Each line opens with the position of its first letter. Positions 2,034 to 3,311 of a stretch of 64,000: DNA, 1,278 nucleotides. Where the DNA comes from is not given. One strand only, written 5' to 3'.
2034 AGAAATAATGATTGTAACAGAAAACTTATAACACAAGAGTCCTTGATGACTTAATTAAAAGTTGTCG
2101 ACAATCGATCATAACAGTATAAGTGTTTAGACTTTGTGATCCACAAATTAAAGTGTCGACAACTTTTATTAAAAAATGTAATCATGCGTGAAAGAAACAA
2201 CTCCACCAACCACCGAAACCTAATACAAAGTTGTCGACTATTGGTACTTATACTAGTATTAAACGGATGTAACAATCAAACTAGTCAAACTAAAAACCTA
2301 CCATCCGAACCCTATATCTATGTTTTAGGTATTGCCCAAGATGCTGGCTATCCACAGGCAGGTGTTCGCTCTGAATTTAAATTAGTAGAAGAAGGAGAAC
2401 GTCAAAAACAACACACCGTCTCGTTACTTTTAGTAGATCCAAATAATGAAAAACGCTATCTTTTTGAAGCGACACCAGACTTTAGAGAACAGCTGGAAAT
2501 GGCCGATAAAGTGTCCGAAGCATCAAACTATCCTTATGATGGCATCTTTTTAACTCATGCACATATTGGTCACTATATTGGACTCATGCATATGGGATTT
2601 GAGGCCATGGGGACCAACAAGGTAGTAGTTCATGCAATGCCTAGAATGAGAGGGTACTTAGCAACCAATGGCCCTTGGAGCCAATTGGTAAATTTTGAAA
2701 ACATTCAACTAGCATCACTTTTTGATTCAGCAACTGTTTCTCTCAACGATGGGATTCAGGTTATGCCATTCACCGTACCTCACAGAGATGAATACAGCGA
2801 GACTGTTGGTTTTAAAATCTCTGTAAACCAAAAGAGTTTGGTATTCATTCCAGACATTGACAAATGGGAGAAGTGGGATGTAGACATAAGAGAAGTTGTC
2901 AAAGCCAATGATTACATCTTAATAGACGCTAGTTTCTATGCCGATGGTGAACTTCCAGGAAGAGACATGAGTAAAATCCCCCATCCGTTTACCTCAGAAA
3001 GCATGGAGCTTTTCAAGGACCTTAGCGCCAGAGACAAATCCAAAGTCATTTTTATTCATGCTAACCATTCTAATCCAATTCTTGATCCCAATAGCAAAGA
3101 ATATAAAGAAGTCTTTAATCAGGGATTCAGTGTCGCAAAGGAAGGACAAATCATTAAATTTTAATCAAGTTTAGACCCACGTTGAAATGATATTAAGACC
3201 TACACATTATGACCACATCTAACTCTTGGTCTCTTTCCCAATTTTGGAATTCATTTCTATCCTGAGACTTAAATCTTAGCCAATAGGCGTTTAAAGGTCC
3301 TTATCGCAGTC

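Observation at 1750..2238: Four tandem, diverged copies of the 5' end of the PqqB-like gene, each bracketed by a 12-nt inverted repeat built on GTCGAC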

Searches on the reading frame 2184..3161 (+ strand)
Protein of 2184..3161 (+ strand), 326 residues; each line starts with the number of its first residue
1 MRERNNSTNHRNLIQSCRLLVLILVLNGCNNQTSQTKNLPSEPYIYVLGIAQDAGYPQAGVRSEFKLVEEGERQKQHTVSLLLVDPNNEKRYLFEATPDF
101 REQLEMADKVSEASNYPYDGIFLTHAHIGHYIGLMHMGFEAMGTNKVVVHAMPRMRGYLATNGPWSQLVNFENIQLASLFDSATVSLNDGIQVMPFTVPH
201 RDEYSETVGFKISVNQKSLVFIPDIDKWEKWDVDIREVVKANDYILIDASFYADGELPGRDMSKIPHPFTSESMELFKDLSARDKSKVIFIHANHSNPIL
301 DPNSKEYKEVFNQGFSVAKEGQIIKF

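Call 11: search_protein_families(library=ncbifam, proteins=[window:2184-3161:+], max_evalue=0.01)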
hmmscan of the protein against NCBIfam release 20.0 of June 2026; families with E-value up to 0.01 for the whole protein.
window:2184-3161:+ (326 aa): 4 families
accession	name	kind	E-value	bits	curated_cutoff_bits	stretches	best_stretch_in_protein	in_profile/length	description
TIGR02108.2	PQQ_syn_pqqB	equivalog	1.6e-32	113.2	245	1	45-325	2-297/298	pyrroloquinoline quinone biosynthesis protein PqqB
NF002553.0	PRK02113.1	equivalog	1.6e-05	24.5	386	1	45-136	3-85/252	MBL fold metallo-hydrolase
NF000801.0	PRK00055.1-3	equivalog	0.00057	19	252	1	119-323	55-263/307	ribonuclease Z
NF038231.1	MBL_Geo_Pelo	equivalog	0.005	16.5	360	1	45-159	2-108/250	GPMC system MBL fold metallohydrolase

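Call 13: find_encoding_contigs(protein=window:2184-3161:+, flank=10000, max_places=10)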
Protein window:2184-3161:+ (326 aa): no gene with exactly this product is on record in the collection.

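Call 14: find_homologous_proteins(query=window:2184-3161:+, max_evalue=1e-10)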
Query window:2184-3161:+ (326 aa): 8000 proteins with E <= 1e-10 among 8000 candidates; the best 120 are listed.
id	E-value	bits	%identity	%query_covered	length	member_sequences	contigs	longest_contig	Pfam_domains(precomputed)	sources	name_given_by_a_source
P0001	4.5e-218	740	100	100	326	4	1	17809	PF12706.14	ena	-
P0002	3.4e-180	616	81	100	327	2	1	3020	PF12706.14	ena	-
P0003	2.0e-166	571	79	94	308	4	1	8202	PF12706.14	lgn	-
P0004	1.5e-161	555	79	92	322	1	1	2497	PF12706.14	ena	-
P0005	3.9e-152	524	79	87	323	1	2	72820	PF12706.14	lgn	-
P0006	9.2e-150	516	81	84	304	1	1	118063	PF12706.14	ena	-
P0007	4.3e-148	511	70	94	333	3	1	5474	PF12706.14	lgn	-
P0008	9.1e-148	510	73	94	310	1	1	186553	PF12706.14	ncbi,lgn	-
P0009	5.4e-147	507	73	90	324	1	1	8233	PF12706.14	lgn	-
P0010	7.9e-147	506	73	89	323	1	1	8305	PF12706.14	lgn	-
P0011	1.3e-146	506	72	92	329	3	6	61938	PF12706.14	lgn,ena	-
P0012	1.3e-145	502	70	93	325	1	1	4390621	PF12706.14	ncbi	-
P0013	5.1e-143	494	75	87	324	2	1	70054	PF12706.14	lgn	-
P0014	5.9e-143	494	68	100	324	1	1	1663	PF12706.14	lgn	-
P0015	1.0e-142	493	68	98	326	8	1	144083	PF12706.14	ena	-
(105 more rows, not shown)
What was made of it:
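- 2184..3164 (+): PqqB-like metallo-beta-lactamase-fold lipoprotein gene. The signal peptide spans 2184-2270 and the lipobox Cys codon is 2268-2270. Homologues in call 14.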

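Call 15: find_encoding_contigs(protein=P0001, flank=4000, max_places=4)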
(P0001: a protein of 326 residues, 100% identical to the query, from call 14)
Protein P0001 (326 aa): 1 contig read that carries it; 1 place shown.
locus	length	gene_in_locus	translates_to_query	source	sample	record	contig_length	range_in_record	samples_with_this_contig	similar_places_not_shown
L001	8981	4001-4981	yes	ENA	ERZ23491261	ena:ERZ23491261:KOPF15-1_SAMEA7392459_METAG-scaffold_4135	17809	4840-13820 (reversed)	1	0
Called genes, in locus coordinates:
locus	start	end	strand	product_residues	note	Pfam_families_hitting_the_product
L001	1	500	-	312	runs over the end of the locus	PF13349:DUF4097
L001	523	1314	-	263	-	PF13646:HEAT_2 (weak)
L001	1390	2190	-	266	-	PF13349:DUF4097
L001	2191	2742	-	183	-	PF04542:Sigma70_r2, PF08281:Sigma70_r4_2, PF04545:Sigma70_r4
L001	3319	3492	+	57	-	-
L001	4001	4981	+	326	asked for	PF12706:Lactamase_B_2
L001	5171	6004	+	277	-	PF05552:MS_channel_1st_1 (weak), PF00924:MS_channel_2nd, PF21082:MS_channel_3rd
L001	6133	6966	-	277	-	PF25025:EF-Ts_N (faint), PF00889:EF_TS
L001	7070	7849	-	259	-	PF00318:Ribosomal_S2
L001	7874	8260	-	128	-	PF00380:Ribosomal_S9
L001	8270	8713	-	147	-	PF00572:Ribosomal_L13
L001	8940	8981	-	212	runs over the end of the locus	PF00849:PseudoU_synth_2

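Call 16: find_encoding_contigs(protein=P0002, flank=4000, max_places=4)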
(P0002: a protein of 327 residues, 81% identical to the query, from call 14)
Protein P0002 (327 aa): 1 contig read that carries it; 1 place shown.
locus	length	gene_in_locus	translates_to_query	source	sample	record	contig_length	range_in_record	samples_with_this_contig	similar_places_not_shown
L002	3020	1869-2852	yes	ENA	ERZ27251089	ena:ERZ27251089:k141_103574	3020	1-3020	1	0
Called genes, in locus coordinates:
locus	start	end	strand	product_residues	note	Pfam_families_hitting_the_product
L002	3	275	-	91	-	?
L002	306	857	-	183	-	PF04542:Sigma70_r2, PF08281:Sigma70_r4_2, PF04545:Sigma70_r4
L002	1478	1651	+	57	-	-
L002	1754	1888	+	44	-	-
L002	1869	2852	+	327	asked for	PF12706:Lactamase_B_2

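Call 17: find_encoding_contigs(protein=P0003, flank=4000, max_places=4)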
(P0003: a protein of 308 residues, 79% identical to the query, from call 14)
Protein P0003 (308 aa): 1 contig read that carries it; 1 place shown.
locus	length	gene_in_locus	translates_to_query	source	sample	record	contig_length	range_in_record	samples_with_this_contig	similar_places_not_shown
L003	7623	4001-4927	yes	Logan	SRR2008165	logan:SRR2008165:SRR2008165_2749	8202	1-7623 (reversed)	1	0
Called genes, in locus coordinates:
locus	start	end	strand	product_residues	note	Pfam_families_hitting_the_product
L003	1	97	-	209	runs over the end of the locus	-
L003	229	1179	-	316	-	-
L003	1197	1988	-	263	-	-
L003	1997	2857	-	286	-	PF13349:DUF4097 (weak)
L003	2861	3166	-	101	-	PF08281:Sigma70_r4_2, PF04545:Sigma70_r4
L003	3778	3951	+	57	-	-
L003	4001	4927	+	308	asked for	PF12706:Lactamase_B_2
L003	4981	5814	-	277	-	PF25025:EF-Ts_N (faint), PF00889:EF_TS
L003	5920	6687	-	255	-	PF00318:Ribosomal_S2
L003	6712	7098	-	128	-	PF00380:Ribosomal_S9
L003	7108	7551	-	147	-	PF00572:Ribosomal_L13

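Call 23: find_related_loci(query=window:2184-3161:+, collection=genome_contigs, flank=3000)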
Query window:2184-3161:+ (326 aa) in genome_contigs; peptide patterns used: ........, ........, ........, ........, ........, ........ (x = any residue, [..] = any of these).
600 stretches matched a pattern (row limit reached: there are more); 576 encode a relative of the query (tblastn E <= 1e-3); the best 80 are kept; 80 distinct loci.
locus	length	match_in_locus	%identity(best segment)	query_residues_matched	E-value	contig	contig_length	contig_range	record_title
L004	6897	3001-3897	81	28-326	2e-172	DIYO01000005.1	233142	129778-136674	MAG TPA_asm: Roseivirga sp. UBA6052 UBA6052_contig_323, whole genome shotgun sequence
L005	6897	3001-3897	72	28-326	4e-151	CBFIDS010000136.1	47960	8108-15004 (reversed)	MAG: Roseivirga sp. isolate Co_bin_712_orig genome assembly, contig: Co_bin_712_orig_Co_c_000003561119, whole genome sho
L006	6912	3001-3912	70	25-326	2e-150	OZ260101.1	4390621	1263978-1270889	MAG: Cyclobacteriaceae bacterium isolate C9799-m1-bin08 genome assembly, chromosome: 1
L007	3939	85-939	74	42-326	6e-150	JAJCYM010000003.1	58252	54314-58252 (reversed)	MAG: Roseivirga sp. isolate OFTM338 OFTM338_2, whole genome shotgun sequence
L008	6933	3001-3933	58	19-326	8e-123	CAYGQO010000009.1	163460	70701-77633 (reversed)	MAG TPA_asm: uncultured Roseivirgaceae bacterium isolate ERP117304_co3_176 genome assembly, contig: NODE_104_length_1634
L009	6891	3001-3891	59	30-326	4e-122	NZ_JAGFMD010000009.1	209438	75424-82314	Roseivirga sp. E12 scaffold_9_length=209439, whole genome shotgun sequence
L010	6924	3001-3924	57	20-326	7e-122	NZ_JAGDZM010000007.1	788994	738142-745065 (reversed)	MAG: Roseivirga sp. isolate FR12bac1 FR12DL_contig_689, whole genome shotgun sequence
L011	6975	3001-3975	71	1-326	6e-154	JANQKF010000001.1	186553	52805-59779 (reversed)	MAG: Cyclobacteriaceae bacterium isolate PL25a_bin.147 k99_1977031, whole genome shotgun sequence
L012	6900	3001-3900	57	29-326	2e-116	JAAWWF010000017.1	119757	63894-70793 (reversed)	MAG: Roseivirga sp. isolate FE80 Cluster8_contig_128, whole genome shotgun sequence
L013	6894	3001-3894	57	30-326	1e-115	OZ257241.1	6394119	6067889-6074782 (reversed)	MAG: Roseivirga sp. isolate 41ee1c54-7d41-4592-86ce-9a47ec6e0262 genome assembly, chromosome: 1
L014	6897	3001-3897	57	28-326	3e-115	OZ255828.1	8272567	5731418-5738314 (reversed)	MAG: Roseivirga sp. isolate 82bbba50-35e8-435f-88ae-ae73c2a65eae genome assembly, chromosome: 1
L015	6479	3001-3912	51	19-326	1e-105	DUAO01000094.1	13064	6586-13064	MAG TPA_asm: Flavobacteriales bacterium isolate UWMA-0277 NODE_6288_length_13064_cov_0.280987, whole genome shotgun sequ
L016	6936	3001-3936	53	20-326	6e-105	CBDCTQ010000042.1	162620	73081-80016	MAG: Saprospiraceae bacterium isolate 1ab7e0f0-3907-407f-9b0c-1ef4ebadb405 genome assembly, contig: contig_42, whole gen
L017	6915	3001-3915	51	18-326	5e-105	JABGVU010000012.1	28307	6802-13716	MAG: Flavobacteriales bacterium isolate SI034_bin35 k141_855937, whole genome shotgun sequence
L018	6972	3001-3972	50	9-324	3e-104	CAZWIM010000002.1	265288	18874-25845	MAG TPA_asm: uncultured Chitinophaga sp. isolate SRP257259_co1_406 genome assembly, contig: NODE_26_length_265288_cov_14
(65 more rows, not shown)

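Call 42: list_cluster_members(proteins=[P0001, P0002])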
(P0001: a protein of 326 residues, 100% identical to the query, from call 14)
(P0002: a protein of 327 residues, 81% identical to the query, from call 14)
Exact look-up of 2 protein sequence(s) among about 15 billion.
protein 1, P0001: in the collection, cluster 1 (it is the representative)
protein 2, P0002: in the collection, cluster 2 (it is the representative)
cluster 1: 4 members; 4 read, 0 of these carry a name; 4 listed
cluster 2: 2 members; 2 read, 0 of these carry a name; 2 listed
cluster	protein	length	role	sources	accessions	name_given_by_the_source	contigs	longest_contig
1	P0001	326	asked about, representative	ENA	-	-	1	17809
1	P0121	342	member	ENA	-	-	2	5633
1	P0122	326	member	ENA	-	-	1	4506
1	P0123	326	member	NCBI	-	-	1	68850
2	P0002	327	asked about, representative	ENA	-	-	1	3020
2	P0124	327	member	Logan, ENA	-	-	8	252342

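Call 44: find_encoding_contigs(protein=P0124, flank=10000, max_places=10)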
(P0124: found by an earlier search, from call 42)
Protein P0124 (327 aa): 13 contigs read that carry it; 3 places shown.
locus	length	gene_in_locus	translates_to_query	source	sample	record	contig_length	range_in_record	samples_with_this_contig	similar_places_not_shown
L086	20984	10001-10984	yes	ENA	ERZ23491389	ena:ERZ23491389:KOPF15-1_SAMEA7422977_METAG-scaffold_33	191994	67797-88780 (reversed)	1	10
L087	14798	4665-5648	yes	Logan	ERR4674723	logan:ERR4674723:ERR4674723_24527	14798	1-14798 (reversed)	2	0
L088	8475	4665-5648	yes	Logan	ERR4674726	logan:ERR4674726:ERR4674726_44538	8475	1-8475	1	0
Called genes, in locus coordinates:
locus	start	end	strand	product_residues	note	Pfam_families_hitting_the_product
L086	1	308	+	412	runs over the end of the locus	PF02321:OEP (faint)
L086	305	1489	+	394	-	PF13088:BNR_2 (faint)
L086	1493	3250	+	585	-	PF19335:HMBD, PF25919:BSH_CusB, PF25973:BSH_CzcB (weak), PF25869:3HB_CusB, PF25954:Beta-barrel_RND_2, PF25975:CzcB_C, PF11827:DUF3347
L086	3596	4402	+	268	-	PF20113:DUF6503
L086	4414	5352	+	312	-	PF00795:CN_hydrolase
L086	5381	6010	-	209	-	-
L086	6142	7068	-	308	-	PF13349:DUF4097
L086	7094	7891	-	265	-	-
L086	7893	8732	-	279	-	PF13349:DUF4097 (weak)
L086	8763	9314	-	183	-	PF04542:Sigma70_r2, PF08281:Sigma70_r4_2, PF04545:Sigma70_r4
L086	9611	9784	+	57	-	-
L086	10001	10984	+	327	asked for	PF12706:Lactamase_B_2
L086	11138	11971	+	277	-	PF05552:MS_channel_1st_1 (weak), PF00924:MS_channel_2nd, PF21082:MS_channel_3rd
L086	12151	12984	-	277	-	PF25025:EF-Ts_N (faint), PF00889:EF_TS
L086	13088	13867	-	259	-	PF00318:Ribosomal_S2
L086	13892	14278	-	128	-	PF00380:Ribosomal_S9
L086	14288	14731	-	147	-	PF00572:Ribosomal_L13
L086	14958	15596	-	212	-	PF00849:PseudoU_synth_2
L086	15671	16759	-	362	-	PF00512:HisKA, PF02518:HATPase_c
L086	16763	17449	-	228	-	PF00072:Response_reg, PF00486:Trans_reg_C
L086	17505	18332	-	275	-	PF11306:DUF3108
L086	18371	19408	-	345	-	PF10023:Aminopep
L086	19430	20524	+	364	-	PF00154:RecA_N, PF06745:ATPase (weak), PF08423:Rad51, PF21096:RecA_C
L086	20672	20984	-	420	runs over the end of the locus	PF12704:MacB_PCD, PF02687:FtsX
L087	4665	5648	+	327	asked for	PF12706:Lactamase_B_2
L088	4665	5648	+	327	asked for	PF12706:Lactamase_B_2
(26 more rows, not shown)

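Call 45: find_encoding_contigs(protein=P0121, flank=3000, max_places=4)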
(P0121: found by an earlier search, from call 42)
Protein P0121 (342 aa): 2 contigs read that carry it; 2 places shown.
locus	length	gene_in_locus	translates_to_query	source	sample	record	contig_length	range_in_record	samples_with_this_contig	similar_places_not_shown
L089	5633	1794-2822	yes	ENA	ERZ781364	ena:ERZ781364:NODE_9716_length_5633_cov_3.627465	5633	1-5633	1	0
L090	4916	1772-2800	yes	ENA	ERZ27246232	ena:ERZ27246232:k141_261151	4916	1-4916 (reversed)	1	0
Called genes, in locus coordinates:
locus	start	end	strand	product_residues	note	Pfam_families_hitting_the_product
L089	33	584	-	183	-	PF04542:Sigma70_r2, PF08281:Sigma70_r4_2, PF04545:Sigma70_r4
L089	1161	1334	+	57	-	-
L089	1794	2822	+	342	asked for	PF12706:Lactamase_B_2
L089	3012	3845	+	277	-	PF05552:MS_channel_1st_1 (weak), PF00924:MS_channel_2nd, PF21082:MS_channel_3rd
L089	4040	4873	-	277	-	PF25025:EF-Ts_N (faint), PF00889:EF_TS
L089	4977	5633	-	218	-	?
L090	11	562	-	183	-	PF04542:Sigma70_r2, PF08281:Sigma70_r4_2, PF04545:Sigma70_r4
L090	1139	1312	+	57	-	-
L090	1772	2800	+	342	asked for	PF12706:Lactamase_B_2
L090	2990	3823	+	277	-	PF05552:MS_channel_1st_1 (weak), PF00924:MS_channel_2nd, PF21082:MS_channel_3rd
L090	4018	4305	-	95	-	PF00889:EF_TS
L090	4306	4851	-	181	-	PF25025:EF-Ts_N (weak), PF00889:EF_TS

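Call 46: find_encoding_contigs(protein=P0122, flank=3000, max_places=4)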
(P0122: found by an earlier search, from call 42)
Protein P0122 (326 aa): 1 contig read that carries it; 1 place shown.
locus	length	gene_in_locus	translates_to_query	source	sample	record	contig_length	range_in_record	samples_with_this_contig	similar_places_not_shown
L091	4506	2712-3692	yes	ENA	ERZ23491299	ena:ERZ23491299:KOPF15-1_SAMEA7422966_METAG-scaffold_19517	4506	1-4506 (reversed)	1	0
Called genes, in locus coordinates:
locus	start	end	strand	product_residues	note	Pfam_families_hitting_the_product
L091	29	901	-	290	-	PF13349:DUF4097 (weak)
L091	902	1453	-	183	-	PF04542:Sigma70_r2, PF08281:Sigma70_r4_2, PF04545:Sigma70_r4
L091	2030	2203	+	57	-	-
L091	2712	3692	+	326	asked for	PF12706:Lactamase_B_2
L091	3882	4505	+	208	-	?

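Call 62: search_protein_families(library=pfam, proteins=[window:2184-3161:+], max_evalue=0.1)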
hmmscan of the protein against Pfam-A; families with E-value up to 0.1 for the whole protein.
window:2184-3161:+ (326 aa): 2 families
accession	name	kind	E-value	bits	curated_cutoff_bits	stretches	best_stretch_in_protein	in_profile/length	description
PF12706.13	Lactamase_B_2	-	2.4e-19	70.2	27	1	91-292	2-199/200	Beta-lactamase superfamily domain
PF00753.33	Lactamase_B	-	0.012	16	22.7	1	82-136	9-62/196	Metallo-beta-lactamase superfamily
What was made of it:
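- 2184..3164 (+): TIGR02108 PqqB, 113 bits, below the 245-bit cut-off (calls 11, 62).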

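Call 71: find_encoding_contigs(protein=P0123, flank=1000, max_places=3)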
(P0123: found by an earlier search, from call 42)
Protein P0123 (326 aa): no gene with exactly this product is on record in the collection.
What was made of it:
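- Tried and rejected: Looking up the NCBI cluster member P0123 to name the organism returned nothing (call 71).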
